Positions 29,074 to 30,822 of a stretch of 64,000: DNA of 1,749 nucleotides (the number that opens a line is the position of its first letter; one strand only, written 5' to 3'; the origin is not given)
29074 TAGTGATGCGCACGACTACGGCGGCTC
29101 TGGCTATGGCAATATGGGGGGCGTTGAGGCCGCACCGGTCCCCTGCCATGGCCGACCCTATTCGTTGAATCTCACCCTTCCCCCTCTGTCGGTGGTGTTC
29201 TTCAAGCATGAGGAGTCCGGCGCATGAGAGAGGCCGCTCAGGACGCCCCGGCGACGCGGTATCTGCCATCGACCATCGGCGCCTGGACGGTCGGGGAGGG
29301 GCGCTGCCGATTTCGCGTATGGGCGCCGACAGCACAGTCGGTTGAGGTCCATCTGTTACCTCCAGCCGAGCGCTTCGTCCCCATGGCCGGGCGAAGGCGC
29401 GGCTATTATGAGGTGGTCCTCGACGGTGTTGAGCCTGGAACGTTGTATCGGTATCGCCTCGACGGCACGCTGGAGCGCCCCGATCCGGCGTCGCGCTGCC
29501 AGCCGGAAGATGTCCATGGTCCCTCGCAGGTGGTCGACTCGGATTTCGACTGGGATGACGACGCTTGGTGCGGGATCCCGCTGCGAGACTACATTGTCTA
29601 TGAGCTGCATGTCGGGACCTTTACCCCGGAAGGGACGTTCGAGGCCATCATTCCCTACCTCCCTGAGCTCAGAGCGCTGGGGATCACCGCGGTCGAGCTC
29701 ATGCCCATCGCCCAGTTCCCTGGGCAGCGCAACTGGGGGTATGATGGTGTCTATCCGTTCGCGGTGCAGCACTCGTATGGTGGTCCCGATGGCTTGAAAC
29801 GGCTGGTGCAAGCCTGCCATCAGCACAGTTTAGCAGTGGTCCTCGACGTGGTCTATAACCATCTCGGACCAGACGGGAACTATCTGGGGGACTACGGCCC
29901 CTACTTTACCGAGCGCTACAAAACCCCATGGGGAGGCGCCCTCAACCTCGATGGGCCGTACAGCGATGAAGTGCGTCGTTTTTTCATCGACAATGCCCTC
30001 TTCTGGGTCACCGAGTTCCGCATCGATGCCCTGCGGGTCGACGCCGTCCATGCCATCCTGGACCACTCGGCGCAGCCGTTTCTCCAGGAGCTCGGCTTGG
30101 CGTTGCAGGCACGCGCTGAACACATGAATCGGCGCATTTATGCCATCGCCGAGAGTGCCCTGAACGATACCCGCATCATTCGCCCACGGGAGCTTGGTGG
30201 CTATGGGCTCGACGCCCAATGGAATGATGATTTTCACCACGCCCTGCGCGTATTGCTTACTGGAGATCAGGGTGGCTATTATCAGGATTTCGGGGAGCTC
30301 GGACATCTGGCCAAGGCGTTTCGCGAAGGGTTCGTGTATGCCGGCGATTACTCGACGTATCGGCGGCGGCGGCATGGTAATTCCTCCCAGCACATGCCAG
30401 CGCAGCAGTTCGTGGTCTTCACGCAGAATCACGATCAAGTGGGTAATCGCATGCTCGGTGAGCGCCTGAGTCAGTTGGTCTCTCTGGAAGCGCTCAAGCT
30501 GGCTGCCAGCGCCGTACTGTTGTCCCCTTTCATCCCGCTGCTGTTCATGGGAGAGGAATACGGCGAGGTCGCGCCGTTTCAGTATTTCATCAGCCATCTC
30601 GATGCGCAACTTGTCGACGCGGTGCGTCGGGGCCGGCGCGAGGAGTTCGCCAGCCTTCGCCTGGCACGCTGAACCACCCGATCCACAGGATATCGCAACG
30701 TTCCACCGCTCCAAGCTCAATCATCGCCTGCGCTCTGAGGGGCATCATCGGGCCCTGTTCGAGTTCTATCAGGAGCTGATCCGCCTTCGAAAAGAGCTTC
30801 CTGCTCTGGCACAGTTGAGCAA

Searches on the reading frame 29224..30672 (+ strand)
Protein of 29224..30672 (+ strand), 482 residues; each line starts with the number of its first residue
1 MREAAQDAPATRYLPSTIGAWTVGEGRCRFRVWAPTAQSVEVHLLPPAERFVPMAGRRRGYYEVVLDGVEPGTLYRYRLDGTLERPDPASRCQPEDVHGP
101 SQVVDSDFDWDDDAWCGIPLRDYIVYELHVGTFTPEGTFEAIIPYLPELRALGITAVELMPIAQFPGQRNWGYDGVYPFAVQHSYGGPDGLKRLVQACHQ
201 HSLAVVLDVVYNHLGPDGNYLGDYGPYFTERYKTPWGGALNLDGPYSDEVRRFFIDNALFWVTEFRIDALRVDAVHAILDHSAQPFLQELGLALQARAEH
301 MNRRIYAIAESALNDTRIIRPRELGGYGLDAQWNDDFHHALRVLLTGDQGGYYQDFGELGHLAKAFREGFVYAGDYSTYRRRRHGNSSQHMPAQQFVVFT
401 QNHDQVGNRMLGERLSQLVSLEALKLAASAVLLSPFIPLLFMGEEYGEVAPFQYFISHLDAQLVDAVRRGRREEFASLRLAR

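Call 62: search_protein_families(library=pfam, proteins=[window:29224-30672:+], max_evalue=0.00001)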
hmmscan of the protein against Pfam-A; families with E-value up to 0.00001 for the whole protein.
window:29224-30672:+ (482 aa): 2 families
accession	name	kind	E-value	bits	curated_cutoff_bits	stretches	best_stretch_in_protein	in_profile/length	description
PF00128.31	Alpha-amylase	-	1.2e-18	68.1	22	1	132-219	15-97/446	Alpha amylase, catalytic domain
PF02922.24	CBM_48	-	7.2e-09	36.3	22.4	1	23-82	7-71/83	Carbohydrate-binding module 48 (Isoamylase N-terminal domain)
